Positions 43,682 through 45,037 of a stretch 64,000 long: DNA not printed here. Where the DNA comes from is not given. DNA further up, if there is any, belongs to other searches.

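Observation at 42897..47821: AraC-controlled operon: U32-like protein plus three tandem QueG/reductive-dehalogenase-like Fe-S paralogs, one gene away from tgt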

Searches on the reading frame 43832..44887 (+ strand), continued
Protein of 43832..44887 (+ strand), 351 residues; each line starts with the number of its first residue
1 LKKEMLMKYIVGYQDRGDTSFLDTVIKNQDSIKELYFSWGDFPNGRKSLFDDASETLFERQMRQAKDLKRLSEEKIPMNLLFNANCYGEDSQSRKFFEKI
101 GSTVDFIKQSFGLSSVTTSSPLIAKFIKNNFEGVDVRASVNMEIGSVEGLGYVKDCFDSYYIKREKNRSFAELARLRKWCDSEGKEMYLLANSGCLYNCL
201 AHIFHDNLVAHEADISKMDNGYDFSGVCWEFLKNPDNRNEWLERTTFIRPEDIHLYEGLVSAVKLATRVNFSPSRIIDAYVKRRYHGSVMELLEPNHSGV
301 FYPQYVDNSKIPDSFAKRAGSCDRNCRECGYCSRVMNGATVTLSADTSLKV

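Call 61: search_protein_families(library=pfam, alignment_id=A6, max_evalue=0.00001)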
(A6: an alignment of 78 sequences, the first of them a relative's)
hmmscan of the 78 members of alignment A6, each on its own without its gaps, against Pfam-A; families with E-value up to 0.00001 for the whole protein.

A. member 1, L002:14298-14861:+ (188 aa): 1 family
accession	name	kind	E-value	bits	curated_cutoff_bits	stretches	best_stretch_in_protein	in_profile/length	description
PF10688.14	Imp-YgjV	-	1.8e-27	96.6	23.5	1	19-179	2-156/159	Bacterial inner membrane protein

B. families by the number of members that match (of 78 scanned): 60 families (the first 25 are shown)
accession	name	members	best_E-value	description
PF01408.29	GFO_IDH_MocA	14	1e-20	Oxidoreductase family, NAD-binding Rossmann fold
PF18952.6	DUF5696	7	2.7e-48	Family of unknown function (DUF5696)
PF00144.29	Beta-lactamase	4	2.4e-30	Beta-lactamase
PF10688.14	Imp-YgjV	4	1.8e-27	Bacterial inner membrane protein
PF19773.5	DUF6259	3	3.9e-12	Domain of unknown function (DUF6259)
PF06662.19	C5-epim_C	3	8.9e-07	D-glucuronyl C5-epimerase C-terminus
PF12905.13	Glyco_hydro_101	3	1.8e-06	Endo-alpha-N-acetylgalactosaminidase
PF01263.26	Aldose_epim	2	4e-26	Aldose 1-epimerase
PF02811.25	PHP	2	4e-07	PHP domain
PF03590.20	AsnA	1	4.7e-109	Aspartate-ammonia ligase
PF03632.21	Glyco_hydro_65m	1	1.3e-98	Glycosyl hydrolase family 65 central catalytic domain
PF12831.13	FAD_oxidored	1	3.9e-97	FAD dependent oxidoreductase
PF03169.20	OPT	1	1.1e-90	OPT oligopeptide transporter protein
PF02901.20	PFL-like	1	2.5e-75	Pyruvate formate lyase-like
PF03553.21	Na_H_antiporter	1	1.3e-55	Na+/H+ antiporter family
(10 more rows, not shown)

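Call 65: search_protein_families(library=ncbifam, proteins=[L030:5139-6131:-, L010:12112-12471:+, L031:14308-15570:+, L002:14861-16858:+, L024:14200-15930:+, L071:13982-15451:+], max_evalue=0.001)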
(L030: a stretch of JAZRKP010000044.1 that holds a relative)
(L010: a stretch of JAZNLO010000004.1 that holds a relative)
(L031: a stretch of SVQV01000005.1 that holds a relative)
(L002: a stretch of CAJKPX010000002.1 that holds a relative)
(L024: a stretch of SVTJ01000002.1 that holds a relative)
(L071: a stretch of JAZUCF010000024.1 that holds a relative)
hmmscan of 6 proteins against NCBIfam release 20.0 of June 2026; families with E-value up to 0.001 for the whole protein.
L030:5139-6131:- (330 aa): 50 families (the best 25 are shown)
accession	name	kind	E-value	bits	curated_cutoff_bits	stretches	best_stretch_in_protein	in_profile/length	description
TIGR04317.1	W_rSAM_matur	equivalog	5.5e-73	246.1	380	1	5-330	3-349/349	tungsten cofactor oxidoreductase radical SAM maturase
TIGR04311.1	rSAM_Geo_metal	subfamily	2.5e-59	201.4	400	2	6-196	3-202/423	radical SAM/SPASM family putative metalloenzyme maturase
TIGR04347.1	pseudo_SAM_Halo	equivalog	1.7e-21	76.9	525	1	13-176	45-207/390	TIGR04347 family pseudo-SAM/SPASM protein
TIGR04055.1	rSAM_NirJ2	equivalog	4.4e-19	69.2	500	1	13-184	7-177/326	putative heme d1 biosynthesis radical SAM protein NirJ2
NF001199.0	PRK00164.2-1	equivalog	9.6e-18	64.4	231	1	5-170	11-177/308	GTP 3',8-cyclase MoaA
TIGR02668.1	moaA_archaeal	equivalog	1.4e-17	63.6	325.25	1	5-170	9-175/303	GTP 3',8-cyclase MoaA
TIGR04545.1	rSAM_ahbD_hemeb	equivalog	1.9e-17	63.7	500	1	11-185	5-179/339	heme b synthase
TIGR04054.1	rSAM_NirJ1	equivalog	3.1e-17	62.3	650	1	13-177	43-206/387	putative heme d1 biosynthesis radical SAM protein NirJ1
TIGR02666.1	moaA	equivalog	5e-17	61.9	284.05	1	5-170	9-182/336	GTP 3',8-cyclase MoaA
NF045574.1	sacti_mat_StsB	exception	7.5e-16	58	625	1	6-282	96-369/466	StsB family radical SAM/SPASM domain sactipeptide maturase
TIGR04321.1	spiroSPASM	subfamily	2.6e-14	52.8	250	1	9-168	234-405/510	spiro-SPASM protein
TIGR02109.1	PQQ_syn_pqqE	equivalog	3e-14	52.7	381.35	1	8-179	9-180/358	pyrroloquinoline quinone biosynthesis protein PqqE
TIGR04466.1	rSAM_BlsE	equivalog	1.8e-13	50.6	400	1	6-117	3-112/327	cytosylglucuronate decarboxylase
TIGR04251.1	SCM_rSAM_ScmF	equivalog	4.2e-13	49.4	400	1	5-214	3-212/353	SynChlorMet cassette radical SAM/SPASM protein ScmF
TIGR03961.1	rSAM_PTO1314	hypoth_equivalog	5.4e-13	48.9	306.05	1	15-174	32-184/332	PTO1314 family radical SAM protein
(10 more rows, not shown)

L010:12112-12471:+ (119 aa): 0 families

L031:14308-15570:+ (420 aa): 9 families
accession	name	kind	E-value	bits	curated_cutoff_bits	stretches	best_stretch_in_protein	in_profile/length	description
TIGR04380.1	myo_inos_iolG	equivalog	1.8e-17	63.2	355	1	5-148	1-146/330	inositol 2-dehydrogenase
NF040723.1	UDP-GlcNAcDh_Arch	equivalog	7.2e-12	45.4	450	1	6-146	1-140/302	UDP-N-acetylglucosamine 3-dehydrogenase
NF052479.1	LevoglcsnDh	equivalog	1.4e-10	40.4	650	1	5-157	3-164/386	levoglucosan dehydrogenase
NF008607.0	PRK11579.1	subfamily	1.6e-09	37.2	330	1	3-171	2-169/346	oxidoreductase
NF058563.1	BT_2159_fam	equivalog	4.8e-09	35.7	650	1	6-118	1-114/350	disaccharide 3-dehydrogenase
NF058561.1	BT_2158_fam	equivalog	3.7e-05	22.5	750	1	5-132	35-162/487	glycoside 3-dehydrogenase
NF041392.1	XylDh_Gfo6_Halo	equivalog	4.2e-05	22.5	350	1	3-120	14-136/350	D-xylose 1-dehydrogenase Gfo6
NF052679.1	InsChiInosDhIolG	equivalog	7.7e-05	21.9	540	1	6-111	3-111/343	bifunctional inositol 2-dehydrogenase/D-chiro-inositol 1-dehydrogenase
NF007574.0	PRK10206.1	equivalog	0.00062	18.9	352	1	6-156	3-155/345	oxidoreductase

L002:14861-16858:+ (665 aa): 0 families

L024:14200-15930:+ (576 aa): 0 families

L071:13982-15451:+ (489 aa): 14 families
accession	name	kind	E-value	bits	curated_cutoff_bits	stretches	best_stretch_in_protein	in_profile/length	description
NF045925.1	3-sucCA_synth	equivalog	8.3e-49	166.4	800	1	2-465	27-481/498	3-succinylated cholic acid synthase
NF033085.1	bla_class_C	equivalog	3.8e-07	29.2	415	1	50-185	49-182/356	class C beta-lactamase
NF002968.0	PRK03642.1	equivalog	4.1e-06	25.9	385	1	64-183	105-237/432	penicillin binding protein PBP4B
NF038269.1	lipase_LipE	equivalog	1.2e-05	24.6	750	1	58-192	89-226/407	lipase LipE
NF000423.2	blaSRT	exception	1.3e-05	24.6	860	1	49-185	68-201/378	SRT/SST family class C beta-lactamase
NF033700.1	blaCMA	exception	1.5e-05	24.3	887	1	47-184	64-198/375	CMA family class C beta-lactamase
NF041663.1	ampC_Sliq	exception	3e-05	23.1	860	1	48-184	67-200/378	cephalosporin-hydrolyzing class C beta-lactamase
NF038089.1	blaYRC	exception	0.00029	19.9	870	1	49-178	72-199/381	YRC family class C beta-lactamase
NF000397.2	blaACC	exception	0.00037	19.6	850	1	48-185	73-207/385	ACC family cephalosporin-hydrolyzing class C beta-lactamase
NF053709.1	blaAKO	exception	0.00038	19.5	875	1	49-178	72-199/381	AKO family class C beta-lactamase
NF007943.0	PRK10662.1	equivalog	0.00038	19.2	266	0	56-191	84-227/380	D-alanyl-D-alanine-carboxypeptidase/endopeptidase AmpH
NF033698.1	blaCSA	exception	0.00047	19.2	884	1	48-184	65-198/375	CSA family class C beta-lactamase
NF000191.1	CMY2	exception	0.00069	18.5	800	1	49-98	72-121/381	CMY-2 family class C beta-lactamase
NF000185.2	BlaEC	exception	0.00084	18.4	850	0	49-99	68-118/377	BlaEC family class C beta-lactamase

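Call 75: search_protein_families(library=pfam, proteins=[P0402, P0406, P0482, P0463, P0416, P0462, P0410, P0418], max_evalue=0.001)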
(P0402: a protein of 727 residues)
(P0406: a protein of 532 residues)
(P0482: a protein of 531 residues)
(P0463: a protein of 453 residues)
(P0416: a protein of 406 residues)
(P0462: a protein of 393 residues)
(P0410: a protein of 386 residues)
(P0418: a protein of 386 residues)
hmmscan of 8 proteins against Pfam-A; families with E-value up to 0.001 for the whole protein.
P0402 (727 aa): 2 families
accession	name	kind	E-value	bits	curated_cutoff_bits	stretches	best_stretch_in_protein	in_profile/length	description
PF02163.28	Peptidase_M50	-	2.1e-05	24.4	27.2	1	210-311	6-127/221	Peptidase family M50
PF13533.13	Biotin_lipoyl_2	-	0.00041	20.5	29.8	1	473-499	5-31/32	Biotin-lipoyl like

P0406 (532 aa): 0 families

P0482 (531 aa): 17 families
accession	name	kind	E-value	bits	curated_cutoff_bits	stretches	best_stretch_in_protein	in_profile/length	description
PF07719.23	TPR_2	-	4.2e-15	55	27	1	459-491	2-34/34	Tetratricopeptide repeat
PF13181.12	TPR_8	-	4.8e-14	51.7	25.7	0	459-491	2-34/34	Tetratricopeptide repeat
PF14559.12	TPR_19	-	4.8e-13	49.7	25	0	472-511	5-44/68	Tetratricopeptide repeat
PF13428.12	TPR_14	-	6e-11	42.3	23.5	0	393-431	4-42/44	Tetratricopeptide repeat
PF13424.12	TPR_12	-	1.3e-09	38.5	30.1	1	356-420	3-75/77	Tetratricopeptide repeat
PF00515.34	TPR_1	-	2.5e-09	37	27.8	0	460-491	3-34/34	Tetratricopeptide repeat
PF13432.12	TPR_16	-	9e-09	36.1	32.7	0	398-452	5-59/65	Tetratricopeptide repeat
PF23914.1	TPR_CcmH_CycH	-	1.6e-07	31.7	42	1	380-491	40-154/158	Cytochrome c-type biogenesis protein H TPR domain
PF13431.12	TPR_17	-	9.2e-07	29.1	24.4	0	481-511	2-32/34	Tetratricopeptide repeat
PF13176.12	TPR_7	-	3.6e-06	27.1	27.9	0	462-490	3-33/36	Tetratricopeptide repeat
PF01136.24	Peptidase_U32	-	1.1e-05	25.3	22.4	1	87-172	3-86/233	Peptidase family U32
PF13414.12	TPR_11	-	1.3e-05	25.2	26.8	0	341-370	13-42/42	TPR repeat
PF25063.1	ARM_TT21_C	-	1.9e-05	25.1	35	0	440-508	111-180/209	Tetratricopeptide repeat protein 21 C-terminal ARM domain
PF12895.13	ANAPC3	-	2.9e-05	24.7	27.2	0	443-506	8-70/82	Anaphase-promoting complex, cyclosome, subunit 3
PF13174.12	TPR_6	-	5.1e-05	24.1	26.3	0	463-483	5-25/33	Tetratricopeptide repeat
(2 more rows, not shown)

P0463 (453 aa): 2 families
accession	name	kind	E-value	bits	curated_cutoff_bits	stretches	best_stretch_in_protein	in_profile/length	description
PF16326.10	ABC_tran_CTD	-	1.2e-06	29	32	1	388-451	4-67/69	ABC transporter C-terminal domain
PF00005.33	ABC_tran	-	8.8e-06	26.8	25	1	206-293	65-137/137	ABC transporter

P0416 (406 aa): 0 families

P0462 (393 aa): 1 family
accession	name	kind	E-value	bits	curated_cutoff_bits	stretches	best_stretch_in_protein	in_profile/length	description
PF01136.24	Peptidase_U32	-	0.0002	21.1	22.4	1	99-155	5-59/233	Peptidase family U32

P0410 (386 aa): 0 families

P0418 (386 aa): 0 families

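Call 81: search_protein_families(library=pfam, alignment_id=A7, max_evalue=0.00001)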
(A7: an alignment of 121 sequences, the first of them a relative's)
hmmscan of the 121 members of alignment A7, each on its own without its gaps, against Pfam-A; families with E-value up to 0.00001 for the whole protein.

A. member 1, L001:4108-5976:+ (623 aa): 0 families

B. families by the number of members that match (of 121 scanned): 147 families (the first 25 are shown)
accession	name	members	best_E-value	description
PF00005.33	ABC_tran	8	1.7e-36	ABC transporter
PF00165.29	HTH_AraC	6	5.8e-23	Bacterial regulatory helix-turn-helix proteins, AraC family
PF12833.13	HTH_18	6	7.1e-21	Helix-turn-helix domain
PF00664.28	ABC_membrane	4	1.8e-52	ABC transporter transmembrane region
PF13304.12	AAA_21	3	3.6e-10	AAA domain, putative AbiEii toxin, Type IV TA system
PF02463.25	SMC_N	3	2.5e-08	RecF/RecN/SMC N terminal domain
PF02518.31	HATPase_c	2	1.2e-28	Histidine kinase-, DNA gyrase B-, and HSP90-like ATPase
PF00679.30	EFG_C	2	2.4e-27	Elongation factor G C-terminus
PF02915.23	Rubrerythrin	2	4e-26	Rubrerythrin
PF07833.16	Cu_amine_oxidN1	2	2.1e-25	Copper amine oxidase N-terminal domain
PF21349.2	RUBY_RBDX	2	7.6e-14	Rubrerythrin, rubredoxin-like domain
PF00149.33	Metallophos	2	5.4e-10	Calcineurin-like phosphoesterase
PF00657.28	Lipase_GDSL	2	1.4e-08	GDSL-like Lipase/Acylhydrolase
PF14057.11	GGGtGRT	1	7.2e-192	GGGtGRT protein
PF07556.16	DUF1538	1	1e-136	Protein of unknown function (DUF1538)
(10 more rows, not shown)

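Call 94: search_solved_structures(query=L024:14200-15930:+, max_evalue=0.01)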
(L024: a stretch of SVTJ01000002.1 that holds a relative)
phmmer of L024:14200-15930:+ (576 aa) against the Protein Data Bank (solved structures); distinct sequences matched with E-value up to 0.01: 2.
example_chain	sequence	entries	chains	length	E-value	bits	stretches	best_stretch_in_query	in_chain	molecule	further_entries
5wzn_A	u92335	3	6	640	4.5e-10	41.8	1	149-480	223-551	Alpha-N-acetylgalactosaminidase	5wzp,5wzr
5wzq_A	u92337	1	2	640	1.4e-09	40.2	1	149-480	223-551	Alpha-N-acetylgalactosaminidase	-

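Call 95: search_solved_structures(query=L002:14861-16858:+, max_evalue=0.01)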
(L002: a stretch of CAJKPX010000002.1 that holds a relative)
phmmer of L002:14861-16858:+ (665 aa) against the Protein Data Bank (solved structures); distinct sequences matched with E-value up to 0.01: 4.
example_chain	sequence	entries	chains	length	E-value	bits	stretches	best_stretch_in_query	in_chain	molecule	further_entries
4bok_A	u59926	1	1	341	0.0023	19.3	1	437-510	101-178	ALPHA-1,6-MANNANASE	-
4boj_A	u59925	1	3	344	0.0023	19.3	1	437-510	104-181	ALPHA-1,6-MANNANASE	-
5agd_A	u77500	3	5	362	0.0025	19.1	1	437-510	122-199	ALPHA-1,6-MANNANASE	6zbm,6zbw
4d4a_A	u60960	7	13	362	0.0026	19.1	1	437-510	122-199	ALPHA-1,6-MANNANASE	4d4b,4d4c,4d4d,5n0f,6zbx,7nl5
